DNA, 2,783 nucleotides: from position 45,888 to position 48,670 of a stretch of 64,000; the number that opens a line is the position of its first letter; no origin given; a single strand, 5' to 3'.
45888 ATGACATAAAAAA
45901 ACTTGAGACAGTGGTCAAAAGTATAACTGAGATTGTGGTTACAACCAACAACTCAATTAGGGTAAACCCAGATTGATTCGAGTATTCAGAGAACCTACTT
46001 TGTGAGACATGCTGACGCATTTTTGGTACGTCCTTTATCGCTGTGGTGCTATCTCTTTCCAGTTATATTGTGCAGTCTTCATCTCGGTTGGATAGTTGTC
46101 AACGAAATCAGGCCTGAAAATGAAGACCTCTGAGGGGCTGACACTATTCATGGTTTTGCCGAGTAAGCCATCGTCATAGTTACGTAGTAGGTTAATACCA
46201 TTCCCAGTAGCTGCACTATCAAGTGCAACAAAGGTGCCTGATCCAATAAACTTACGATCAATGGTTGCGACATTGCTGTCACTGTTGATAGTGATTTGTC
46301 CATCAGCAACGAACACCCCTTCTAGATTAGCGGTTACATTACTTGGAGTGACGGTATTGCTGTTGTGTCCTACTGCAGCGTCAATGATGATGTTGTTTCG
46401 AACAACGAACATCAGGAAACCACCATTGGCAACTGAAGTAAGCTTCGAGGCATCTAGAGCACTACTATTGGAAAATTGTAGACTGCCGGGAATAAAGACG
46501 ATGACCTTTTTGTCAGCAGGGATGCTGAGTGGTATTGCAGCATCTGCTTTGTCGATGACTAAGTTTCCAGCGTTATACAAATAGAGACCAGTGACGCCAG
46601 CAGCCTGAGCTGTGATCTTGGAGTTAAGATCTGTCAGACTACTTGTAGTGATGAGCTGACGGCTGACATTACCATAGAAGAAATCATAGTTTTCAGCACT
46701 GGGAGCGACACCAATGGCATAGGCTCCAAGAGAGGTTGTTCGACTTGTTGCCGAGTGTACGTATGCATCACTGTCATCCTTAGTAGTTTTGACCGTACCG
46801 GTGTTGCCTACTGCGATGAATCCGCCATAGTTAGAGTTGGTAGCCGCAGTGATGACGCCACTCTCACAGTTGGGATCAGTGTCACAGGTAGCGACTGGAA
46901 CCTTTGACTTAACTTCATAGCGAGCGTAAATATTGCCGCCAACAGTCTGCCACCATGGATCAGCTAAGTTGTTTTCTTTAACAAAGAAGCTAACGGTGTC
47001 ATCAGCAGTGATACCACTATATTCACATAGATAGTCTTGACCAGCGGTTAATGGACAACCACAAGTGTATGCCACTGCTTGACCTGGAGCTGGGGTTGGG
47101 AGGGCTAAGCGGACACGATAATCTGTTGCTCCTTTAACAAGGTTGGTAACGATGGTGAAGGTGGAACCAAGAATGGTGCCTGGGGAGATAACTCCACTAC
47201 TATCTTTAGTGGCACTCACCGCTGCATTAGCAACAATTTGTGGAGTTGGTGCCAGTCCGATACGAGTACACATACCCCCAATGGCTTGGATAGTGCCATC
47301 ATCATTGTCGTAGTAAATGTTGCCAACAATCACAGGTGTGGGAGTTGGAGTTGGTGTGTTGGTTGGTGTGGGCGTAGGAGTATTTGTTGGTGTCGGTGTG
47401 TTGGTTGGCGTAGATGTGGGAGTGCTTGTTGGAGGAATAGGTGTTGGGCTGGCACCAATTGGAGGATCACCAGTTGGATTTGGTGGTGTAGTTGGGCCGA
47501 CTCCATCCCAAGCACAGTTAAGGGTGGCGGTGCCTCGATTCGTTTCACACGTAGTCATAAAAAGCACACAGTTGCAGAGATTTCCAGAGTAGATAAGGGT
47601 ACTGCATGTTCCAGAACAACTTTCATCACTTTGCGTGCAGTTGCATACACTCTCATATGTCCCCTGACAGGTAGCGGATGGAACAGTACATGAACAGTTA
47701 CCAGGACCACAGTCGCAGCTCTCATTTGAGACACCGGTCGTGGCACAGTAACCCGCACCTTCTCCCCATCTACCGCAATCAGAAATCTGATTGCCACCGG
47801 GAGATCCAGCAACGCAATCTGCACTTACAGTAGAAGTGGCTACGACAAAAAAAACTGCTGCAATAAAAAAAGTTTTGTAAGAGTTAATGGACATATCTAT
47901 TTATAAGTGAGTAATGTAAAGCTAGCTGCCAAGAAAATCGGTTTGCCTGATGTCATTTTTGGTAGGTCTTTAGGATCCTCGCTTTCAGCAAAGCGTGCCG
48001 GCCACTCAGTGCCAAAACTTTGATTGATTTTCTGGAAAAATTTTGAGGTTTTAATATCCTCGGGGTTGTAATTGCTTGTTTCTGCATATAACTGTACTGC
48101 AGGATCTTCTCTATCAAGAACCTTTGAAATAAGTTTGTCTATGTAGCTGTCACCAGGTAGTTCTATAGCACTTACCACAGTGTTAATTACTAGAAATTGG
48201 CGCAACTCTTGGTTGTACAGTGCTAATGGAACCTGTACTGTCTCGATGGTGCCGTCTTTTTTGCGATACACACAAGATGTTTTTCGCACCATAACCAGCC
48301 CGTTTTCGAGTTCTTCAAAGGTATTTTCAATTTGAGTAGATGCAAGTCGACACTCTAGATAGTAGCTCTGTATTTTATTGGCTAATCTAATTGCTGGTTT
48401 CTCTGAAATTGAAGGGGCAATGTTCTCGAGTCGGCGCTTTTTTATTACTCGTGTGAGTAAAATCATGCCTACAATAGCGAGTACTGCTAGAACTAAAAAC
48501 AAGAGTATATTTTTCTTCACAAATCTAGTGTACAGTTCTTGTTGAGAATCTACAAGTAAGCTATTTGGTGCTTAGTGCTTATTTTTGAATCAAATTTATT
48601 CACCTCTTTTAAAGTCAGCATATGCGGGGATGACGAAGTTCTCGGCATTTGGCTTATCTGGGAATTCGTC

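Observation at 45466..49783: Minus-strand four-gene operon at the distal end of the pilus locus: two paralogous membrane-anchored proteins, a 619-aa Cys-rich secreted protein and a pilin-like gene (candidate tip adhesin module)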

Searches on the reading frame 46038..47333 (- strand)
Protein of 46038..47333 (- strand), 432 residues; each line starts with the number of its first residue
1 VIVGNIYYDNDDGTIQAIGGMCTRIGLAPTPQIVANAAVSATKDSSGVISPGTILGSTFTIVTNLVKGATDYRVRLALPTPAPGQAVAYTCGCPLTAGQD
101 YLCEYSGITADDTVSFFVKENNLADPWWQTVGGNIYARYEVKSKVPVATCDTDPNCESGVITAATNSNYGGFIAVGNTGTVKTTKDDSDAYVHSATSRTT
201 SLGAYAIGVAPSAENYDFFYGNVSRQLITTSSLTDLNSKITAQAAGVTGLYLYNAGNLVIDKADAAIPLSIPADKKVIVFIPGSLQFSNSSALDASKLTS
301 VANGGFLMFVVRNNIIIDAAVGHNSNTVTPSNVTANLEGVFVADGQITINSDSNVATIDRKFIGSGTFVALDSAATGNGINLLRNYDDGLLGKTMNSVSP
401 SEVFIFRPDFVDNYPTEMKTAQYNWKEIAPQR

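Call 16: find_homologous_proteins(query=A2, max_evalue=0.01)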
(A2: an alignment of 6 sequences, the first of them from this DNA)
Query A2 (6 sequences) (432 aa, profile of the alignment): 14 proteins with E <= 0.01 among 8000 candidates.
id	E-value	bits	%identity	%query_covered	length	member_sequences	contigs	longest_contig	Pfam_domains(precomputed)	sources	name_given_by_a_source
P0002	1.7e-221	754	71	100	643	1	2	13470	-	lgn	-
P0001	1.8e-221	754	74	100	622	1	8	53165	-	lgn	-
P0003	1.9e-214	731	71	99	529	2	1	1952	-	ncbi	-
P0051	3.3e-183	628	51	100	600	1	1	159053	-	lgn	-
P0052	1.2e-179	616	51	100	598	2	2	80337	-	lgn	-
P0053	6.8e-155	534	48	100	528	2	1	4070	-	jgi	-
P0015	9.2e-92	326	25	70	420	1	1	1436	-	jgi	-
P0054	1.3e-83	300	35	100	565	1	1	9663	-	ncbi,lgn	ncbi:MAG: hypothetical protein ABII10_01935 [Candidatus Paceibacterota bacterium]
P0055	9.1e-67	244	33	88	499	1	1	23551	-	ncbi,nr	ncbi:MAG: hypothetical protein M3Q81_01750 [bacterium]|nr:hypothetical protein [bacterium]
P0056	2.7e-60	223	32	78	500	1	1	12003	-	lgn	-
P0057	3.9e-46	176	37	50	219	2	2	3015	-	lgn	-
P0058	4.5e-46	176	32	79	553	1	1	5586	-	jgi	jgi:hypothetical protein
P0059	4.4e-18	84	30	30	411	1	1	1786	-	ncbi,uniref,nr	ncbi:hypothetical protein COW80_02010 [Candidatus Beckwithbacteria bacterium CG22_combo_CG10-13_8_21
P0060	1.8e-16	78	27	88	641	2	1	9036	-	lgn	-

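Call 18: find_encoding_contigs(protein=P0055, flank=8000, max_places=1)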
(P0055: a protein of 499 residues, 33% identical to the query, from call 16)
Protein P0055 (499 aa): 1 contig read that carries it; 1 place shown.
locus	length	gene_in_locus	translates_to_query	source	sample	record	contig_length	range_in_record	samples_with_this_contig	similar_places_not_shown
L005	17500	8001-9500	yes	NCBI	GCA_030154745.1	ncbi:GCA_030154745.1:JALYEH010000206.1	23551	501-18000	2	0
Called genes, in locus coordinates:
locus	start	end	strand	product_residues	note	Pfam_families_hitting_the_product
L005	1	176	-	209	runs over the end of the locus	-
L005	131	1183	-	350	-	PF11104:PilM_2, PF14450:FtsA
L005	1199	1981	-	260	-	-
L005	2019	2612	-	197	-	-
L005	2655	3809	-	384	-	PF08241:Methyltransf_11 (faint), PF13649:Methyltransf_25 (faint)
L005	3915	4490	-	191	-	-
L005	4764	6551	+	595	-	-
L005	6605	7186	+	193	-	-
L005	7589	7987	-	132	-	-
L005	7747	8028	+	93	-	-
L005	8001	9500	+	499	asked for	-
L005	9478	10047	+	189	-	-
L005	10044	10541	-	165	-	-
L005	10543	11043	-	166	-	PF07963:N_methyl (weak)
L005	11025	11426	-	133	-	-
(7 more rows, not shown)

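Call 19: find_encoding_contigs(protein=P0054, flank=8000, max_places=1)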
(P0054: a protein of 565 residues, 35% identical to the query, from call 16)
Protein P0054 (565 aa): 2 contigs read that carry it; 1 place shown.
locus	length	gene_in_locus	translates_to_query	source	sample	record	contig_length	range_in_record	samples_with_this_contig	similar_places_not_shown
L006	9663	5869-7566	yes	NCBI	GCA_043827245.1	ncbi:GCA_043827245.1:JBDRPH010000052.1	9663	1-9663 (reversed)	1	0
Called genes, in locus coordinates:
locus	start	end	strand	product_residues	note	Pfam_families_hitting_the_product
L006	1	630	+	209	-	?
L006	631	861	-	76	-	PF13083:KH_KhpA-B, PF00013:KH_1 (faint)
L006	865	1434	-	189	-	-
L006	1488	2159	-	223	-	PF14622:Ribonucleas_3_3, PF00636:Ribonuclease_3, PF00035:dsrm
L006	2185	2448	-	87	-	-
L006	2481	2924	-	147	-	PF01029:NusB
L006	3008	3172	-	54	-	-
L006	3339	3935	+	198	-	-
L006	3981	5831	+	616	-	-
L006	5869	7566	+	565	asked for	-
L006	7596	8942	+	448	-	-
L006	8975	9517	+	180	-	-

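Call 20: find_encoding_contigs(protein=P0051, flank=10000, max_places=1)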
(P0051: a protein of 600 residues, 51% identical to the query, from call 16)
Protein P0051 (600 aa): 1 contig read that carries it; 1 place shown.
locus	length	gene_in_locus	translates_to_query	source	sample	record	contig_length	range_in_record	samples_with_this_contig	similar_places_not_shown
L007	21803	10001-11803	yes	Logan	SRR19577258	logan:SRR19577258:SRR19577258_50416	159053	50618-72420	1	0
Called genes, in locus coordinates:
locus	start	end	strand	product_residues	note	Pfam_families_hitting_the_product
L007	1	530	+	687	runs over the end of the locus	PF17191:RecG_wedge, PF00270:DEAD, PF04851:ResIII, PF00271:Helicase_C, PF22590:Cas3-like_C_2 (weak)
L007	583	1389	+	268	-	-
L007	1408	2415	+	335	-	PF11104:PilM_2, PF06723:MreB_Mbl (faint), PF14450:FtsA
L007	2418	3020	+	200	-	-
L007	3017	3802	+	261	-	PF10741:T2SSM_b (weak)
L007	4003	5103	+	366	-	-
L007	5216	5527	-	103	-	PF13083:KH_KhpA-B, PF00013:KH_1 (faint)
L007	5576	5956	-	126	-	PF00886:Ribosomal_S16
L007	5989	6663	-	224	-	PF22935:RM44_endonuclase, PF14622:Ribonucleas_3_3, PF00636:Ribonuclease_3, PF14709:DND1_DSRM, PF00035:dsrm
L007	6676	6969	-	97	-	-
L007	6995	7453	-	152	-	PF01029:NusB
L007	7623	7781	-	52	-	-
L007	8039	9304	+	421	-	-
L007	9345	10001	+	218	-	-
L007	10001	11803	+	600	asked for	-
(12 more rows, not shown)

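Call 22: find_related_loci(query=A2, collection=genome_contigs, flank=8000)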
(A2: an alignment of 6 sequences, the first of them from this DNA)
Query A2 (432 aa) in genome_contigs; peptide patterns used: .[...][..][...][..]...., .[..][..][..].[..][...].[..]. (x = any residue, [..] = any of these).
98 stretches matched a pattern; 50 encode a relative of the query (tblastn E <= 1e-3); 48 distinct loci.
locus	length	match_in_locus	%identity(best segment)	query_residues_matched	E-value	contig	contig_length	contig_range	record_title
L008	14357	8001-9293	48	2-432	8e-123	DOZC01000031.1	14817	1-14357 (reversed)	MAG TPA_asm: Candidatus Paceibacterota bacterium isolate UBA9650 contig_70092, whole genome shotgun sequence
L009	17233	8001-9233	38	7-430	1e-66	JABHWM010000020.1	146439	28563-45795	MAG: Candidatus Paceibacterota bacterium isolate SI047_bin131 k141_756583, whole genome shotgun sequence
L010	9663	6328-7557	35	1-430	2e-62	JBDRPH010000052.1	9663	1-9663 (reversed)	MAG: Candidatus Paceibacterota bacterium isolate MEGAHIT-group-2.107 k141_463557, whole genome shotgun sequence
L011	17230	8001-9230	35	7-430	7e-60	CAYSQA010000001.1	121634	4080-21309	MAG TPA_asm: uncultured Pseudomonadales bacterium isolate SRP170004_co1_586 genome assembly, contig: NODE_153_length_121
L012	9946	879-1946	36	56-431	3e-59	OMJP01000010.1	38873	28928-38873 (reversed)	bacterium isolate AM_2116 genome assembly, contig: k99_769689, whole genome shotgun sequence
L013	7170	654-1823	35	52-431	3e-58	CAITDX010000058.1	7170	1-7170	uncultured bacterium isolate LaPlata_bin-3499 genome assembly, contig: bin-3499:58/85, whole genome shotgun sequence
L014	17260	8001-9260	35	1-430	3e-57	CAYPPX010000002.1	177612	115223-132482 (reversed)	MAG TPA_asm: uncultured Pseudomonadales bacterium isolate SRP093185_co1_36 genome assembly, contig: NODE_10_length_17761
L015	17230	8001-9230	34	7-430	2e-57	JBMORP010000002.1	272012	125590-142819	MAG: Patescibacteria group bacterium isolate Betzabe_MAG183 MAG183_2, whole genome shotgun sequence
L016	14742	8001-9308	32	2-431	3e-57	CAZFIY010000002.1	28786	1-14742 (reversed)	MAG TPA_asm: uncultured Pseudomonadales bacterium isolate SRP192927_co2_730 genome assembly, contig: NODE_2151_length_28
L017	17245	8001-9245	36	2-430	7e-57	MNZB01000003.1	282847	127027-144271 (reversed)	MAG: Candidatus Pacebacteria bacterium CG2_30_36_39 cg2_3.0_scaffold_19_c, whole genome shotgun sequence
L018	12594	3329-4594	33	36-431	2e-53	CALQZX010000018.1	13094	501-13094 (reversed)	MAG: Parcubacteria group bacterium isolate MiH-14oct19-109 genome assembly, contig: MiH-14oct19-C9902, whole genome shot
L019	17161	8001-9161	33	56-431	7e-53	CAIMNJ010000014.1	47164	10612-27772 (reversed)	uncultured bacterium isolate LaPlata_bin-1529 genome assembly, contig: bin-1529:14/18, whole genome shotgun sequence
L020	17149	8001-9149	34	59-431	5e-53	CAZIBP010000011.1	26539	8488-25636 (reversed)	MAG TPA_asm: uncultured Pseudomonadales bacterium isolate SRP093185_co1_41 genome assembly, contig: NODE_991_length_2653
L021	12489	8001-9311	30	1-431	1e-50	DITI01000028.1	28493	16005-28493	MAG TPA_asm: Candidatus Pacebacteria bacterium UBA6188 UBA6188_contig_227703, whole genome shotgun sequence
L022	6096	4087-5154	33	72-432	4e-51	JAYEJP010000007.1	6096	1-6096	MAG: Patescibacteria group bacterium isolate MAG160 MAG160_7, whole genome shotgun sequence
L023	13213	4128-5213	32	72-431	5e-49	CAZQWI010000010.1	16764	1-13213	MAG TPA_asm: uncultured Pseudomonadales bacterium isolate SRP192927_co6_53 genome assembly, contig: NODE_7812_length_167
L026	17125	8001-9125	33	57-431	7e-48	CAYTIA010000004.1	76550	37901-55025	MAG TPA_asm: uncultured Pseudomonadales bacterium isolate SRP241326_co1_68 genome assembly, contig: NODE_584_length_7655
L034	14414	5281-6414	32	2-427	3e-37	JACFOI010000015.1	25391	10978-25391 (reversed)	MAG: Patescibacteria group bacterium isolate BROCD046 NODE_1523_length_25391_cov_8.299179, whole genome shotgun sequence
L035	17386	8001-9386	28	14-427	4e-37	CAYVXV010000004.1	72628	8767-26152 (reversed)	MAG TPA_asm: uncultured Pseudomonadales bacterium isolate SRP193661_co2_36 genome assembly, contig: NODE_351_length_7262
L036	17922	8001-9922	32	125-428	4e-36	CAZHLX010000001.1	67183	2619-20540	MAG TPA_asm: uncultured Pseudomonadales bacterium isolate SRP167671_co2_247 genome assembly, contig: NODE_505_length_671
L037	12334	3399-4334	32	126-432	5e-36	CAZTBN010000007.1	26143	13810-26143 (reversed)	MAG TPA_asm: uncultured Pseudomonadales bacterium isolate SRP192927_co3_110 genome assembly, contig: NODE_3704_length_26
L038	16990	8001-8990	32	89-427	2e-35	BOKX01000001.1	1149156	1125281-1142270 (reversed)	Patescibacteria group bacterium BroJett032 DNA, sequence1, whole genome shotgun sequence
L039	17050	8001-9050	31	85-428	5e-35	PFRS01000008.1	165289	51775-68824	MAG: Candidatus Pacebacteria bacterium CG_4_9_14_0_2_um_filter_40_15 CG_4_9_14_0.2_um_filter_scaffold_8_c, whole genome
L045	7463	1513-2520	28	84-430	5e-28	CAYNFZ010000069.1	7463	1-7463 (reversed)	MAG TPA_asm: uncultured Pseudomonadales bacterium isolate SRP214966_co4_92 genome assembly, contig: NODE_12677_length_74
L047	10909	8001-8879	32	123-432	4e-26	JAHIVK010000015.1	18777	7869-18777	MAG: Patescibacteria group bacterium isolate MM_PC_MetaG.mb.77 MM_PC_MetaG.mb.77_k141_388854, whole genome shotgun seque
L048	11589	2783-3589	30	126-386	4e-23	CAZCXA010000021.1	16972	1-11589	MAG TPA_asm: uncultured Pseudomonadales bacterium isolate binchicken_co45_521 genome assembly, contig: NODE_5764_length_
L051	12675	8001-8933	27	99-422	6e-21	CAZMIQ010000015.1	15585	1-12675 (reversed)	MAG TPA_asm: uncultured Pseudomonadales bacterium isolate SRP241326_co1_242 genome assembly, contig: NODE_5333_length_15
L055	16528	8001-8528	28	237-427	4e-9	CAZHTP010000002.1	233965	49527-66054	MAG TPA_asm: uncultured Gammaproteobacteria bacterium isolate SRP192515_co2_50 genome assembly, contig: NODE_20_length_2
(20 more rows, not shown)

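Call 33: search_protein_families(library=pfam, proteins=[L026:4785-9137:+, L039:5145-9056:+, L035:5232-9398:+, L047:5118-8858:+, L048:1013-4090:+, L055:5370-8555:+, L034:3730-6423:+, L045:28-2523:+, L036:7347-8825:+], max_evalue=0.01)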
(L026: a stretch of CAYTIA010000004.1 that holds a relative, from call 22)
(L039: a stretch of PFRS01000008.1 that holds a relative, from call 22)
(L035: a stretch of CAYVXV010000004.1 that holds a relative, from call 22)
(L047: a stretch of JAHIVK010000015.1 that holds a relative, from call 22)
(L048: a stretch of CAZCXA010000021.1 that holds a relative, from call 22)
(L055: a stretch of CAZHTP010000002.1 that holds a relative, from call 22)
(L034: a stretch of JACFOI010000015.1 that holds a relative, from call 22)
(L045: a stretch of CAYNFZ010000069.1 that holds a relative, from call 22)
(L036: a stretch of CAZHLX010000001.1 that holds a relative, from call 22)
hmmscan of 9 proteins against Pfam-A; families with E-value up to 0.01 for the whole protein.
L026:4785-9137:+ (1450 aa): 1 family
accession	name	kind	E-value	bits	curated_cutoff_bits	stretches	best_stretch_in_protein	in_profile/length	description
PF02018.23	CBM_4_9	-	1.4e-07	32.3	25.9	1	679-818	1-132/136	Carbohydrate binding domain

L039:5145-9056:+ (1303 aa): 1 family
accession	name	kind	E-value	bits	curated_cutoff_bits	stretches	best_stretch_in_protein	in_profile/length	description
PF02018.23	CBM_4_9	-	2.9e-05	24.9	25.9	1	493-624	4-131/136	Carbohydrate binding domain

L035:5232-9398:+ (1388 aa): 0 families

L047:5118-8858:+ (1246 aa): 0 families

L048:1013-4090:+ (1025 aa): 1 family
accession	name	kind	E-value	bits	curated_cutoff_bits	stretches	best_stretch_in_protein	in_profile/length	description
PF13313.11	DUF4082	-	0.00063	20.2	28.4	1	923-1014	19-106/143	Domain of unknown function (DUF4082)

L055:5370-8555:+ (1061 aa): 1 family
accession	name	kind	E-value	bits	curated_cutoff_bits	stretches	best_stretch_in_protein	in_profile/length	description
PF00092.34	VWA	-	1.5e-05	25.7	23.8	1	560-629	97-153/174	von Willebrand factor type A domain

L034:3730-6423:+ (897 aa): 6 families
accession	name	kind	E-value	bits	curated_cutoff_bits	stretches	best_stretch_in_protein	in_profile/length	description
PF19030.6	TSP1_ADAMTS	-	3.3e-12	46.9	23.8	2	125-160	5-40/55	Thrombospondin type 1 domain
PF00754.31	F5_F8_type_C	-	2.5e-10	41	28.2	1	372-495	2-126/127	F5/8 type C domain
PF00090.25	TSP_1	-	4e-10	40.2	21.6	1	123-156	3-37/49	Thrombospondin type 1 domain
PF22633.2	F5_F8_type_C_2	-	9.5e-09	36.2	27.8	1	392-482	1-91/91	NedA-like, galactose-binding domain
PF19028.6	TSP1_spondin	-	3.1e-05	24.6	41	0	122-157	5-51/52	Spondin-like TSP1 domain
PF19035.6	TSP1_CCN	-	0.00027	21.6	27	1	124-158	6-44/44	CCN3 Nov like TSP1 domain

L045:28-2523:+ (831 aa): 1 family
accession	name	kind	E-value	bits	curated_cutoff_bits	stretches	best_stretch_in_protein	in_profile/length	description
PF17957.7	Big_7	-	5.1e-06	27.5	24.1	1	332-395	10-68/70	Bacterial Ig domain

L036:7347-8825:+ (492 aa): 0 families

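Call 47: search_protein_families(library=pfam, proteins=[L009:9262-10587:+, L022:2137-5178:+, L037:1695-4349:+, L038:6618-8999:+], max_evalue=0.01)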
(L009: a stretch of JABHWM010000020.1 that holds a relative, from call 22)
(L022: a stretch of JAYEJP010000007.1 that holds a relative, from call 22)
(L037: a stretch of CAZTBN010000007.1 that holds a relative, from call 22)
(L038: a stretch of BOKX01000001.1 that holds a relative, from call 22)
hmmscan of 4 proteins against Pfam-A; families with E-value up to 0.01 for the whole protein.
L009:9262-10587:+ (441 aa): 0 families

L022:2137-5178:+ (1013 aa): 0 families

L037:1695-4349:+ (884 aa): 0 families

L038:6618-8999:+ (793 aa): 0 families

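Call 54: search_protein_families(library=pfam, proteins=[L023:4272-5216:+, L037:3384-4334:+, L009:9682-10578:+, L017:9715-10614:+, L006:8028-8930:+, L036:9086-9922:+, L036:7983-8822:+, L045:1615-2520:+, L047:7995-8855:+, L051:8067-8948:+], max_evalue=1)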
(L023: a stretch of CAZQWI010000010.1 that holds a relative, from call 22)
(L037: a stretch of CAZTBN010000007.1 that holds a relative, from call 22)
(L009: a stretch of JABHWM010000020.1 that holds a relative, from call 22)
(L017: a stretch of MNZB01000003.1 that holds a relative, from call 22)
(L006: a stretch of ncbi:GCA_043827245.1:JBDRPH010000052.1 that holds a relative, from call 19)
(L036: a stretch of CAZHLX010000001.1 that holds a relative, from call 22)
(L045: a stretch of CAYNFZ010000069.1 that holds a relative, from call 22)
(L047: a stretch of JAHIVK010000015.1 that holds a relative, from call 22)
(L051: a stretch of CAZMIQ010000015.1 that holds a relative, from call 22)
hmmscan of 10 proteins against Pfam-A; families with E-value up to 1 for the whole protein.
L023:4272-5216:+ (315 aa): 0 families

L037:3384-4334:+ (317 aa): 1 family
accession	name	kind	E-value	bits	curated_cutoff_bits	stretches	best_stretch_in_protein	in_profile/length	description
PF23981.1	DUF7305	-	0.0092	16.3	27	1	142-177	75-108/185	Domain of unknown function (DUF7305)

L009:9682-10578:+ (299 aa): 0 families

L017:9715-10614:+ (300 aa): 1 family
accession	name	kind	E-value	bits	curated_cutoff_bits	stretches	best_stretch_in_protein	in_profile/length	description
PF18933.6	PsbP_2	-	0.055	13.9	27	0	110-179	27-96/184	PsbP-like protein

L006:8028-8930:+ (301 aa): 1 family
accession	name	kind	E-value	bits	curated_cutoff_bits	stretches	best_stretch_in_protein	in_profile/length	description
PF05899.18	Cupin_3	-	0.23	11.6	23.5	0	185-197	29-41/74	EutQ-like cupin domain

L036:9086-9922:+ (279 aa): 1 family
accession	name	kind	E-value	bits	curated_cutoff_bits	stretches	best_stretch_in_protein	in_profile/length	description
PF10833.13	DUF2572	-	0.14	12.2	23.8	0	195-229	149-183/219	Protein of unknown function (DUF2572)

L036:7983-8822:+ (280 aa): 2 families
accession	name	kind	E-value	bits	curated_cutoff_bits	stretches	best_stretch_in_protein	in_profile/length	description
PF23981.1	DUF7305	-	0.005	17.2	27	1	120-187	48-107/185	Domain of unknown function (DUF7305)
PF10833.13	DUF2572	-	0.15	12.2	23.8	1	194-228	148-182/219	Protein of unknown function (DUF2572)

L045:1615-2520:+ (302 aa): 0 families

L047:7995-8855:+ (287 aa): 0 families

L051:8067-8948:+ (294 aa): 1 family
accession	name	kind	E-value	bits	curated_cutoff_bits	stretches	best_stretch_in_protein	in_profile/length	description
PF23981.1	DUF7305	-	0.15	12.4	27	0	145-180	70-106/185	Domain of unknown function (DUF7305)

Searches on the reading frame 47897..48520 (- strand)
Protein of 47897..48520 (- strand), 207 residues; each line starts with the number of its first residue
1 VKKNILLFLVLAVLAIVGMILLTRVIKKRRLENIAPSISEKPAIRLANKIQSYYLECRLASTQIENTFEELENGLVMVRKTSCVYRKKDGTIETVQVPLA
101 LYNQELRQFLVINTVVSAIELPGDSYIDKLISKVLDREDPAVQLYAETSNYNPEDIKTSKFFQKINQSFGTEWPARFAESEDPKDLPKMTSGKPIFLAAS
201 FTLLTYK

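Call 4: search_protein_families(library=pfam, proteins=[window:47897-48520:-], max_evalue=1)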
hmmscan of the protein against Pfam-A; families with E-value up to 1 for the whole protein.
window:47897-48520:- (207 aa): 3 families
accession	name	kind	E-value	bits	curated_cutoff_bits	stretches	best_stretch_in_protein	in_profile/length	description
PF12046.13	CCB1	-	0.016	15.1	25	1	9-56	7-53/168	Cofactor assembly of complex C subunit B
PF00746.26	Gram_pos_anchor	-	0.14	12.6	20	1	6-30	18-40/43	LPXTG cell wall anchor motif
PF10902.13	WYL_2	-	0.22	12.3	26.7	1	79-96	11-28/74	WYL_2, Sm-like SH3 beta-barrel fold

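Call 9: search_protein_families(library=ncbifam, proteins=[window:47897-48520:-], max_evalue=1)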
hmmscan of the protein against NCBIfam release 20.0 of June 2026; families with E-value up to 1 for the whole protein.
window:47897-48520:- (207 aa): 0 families
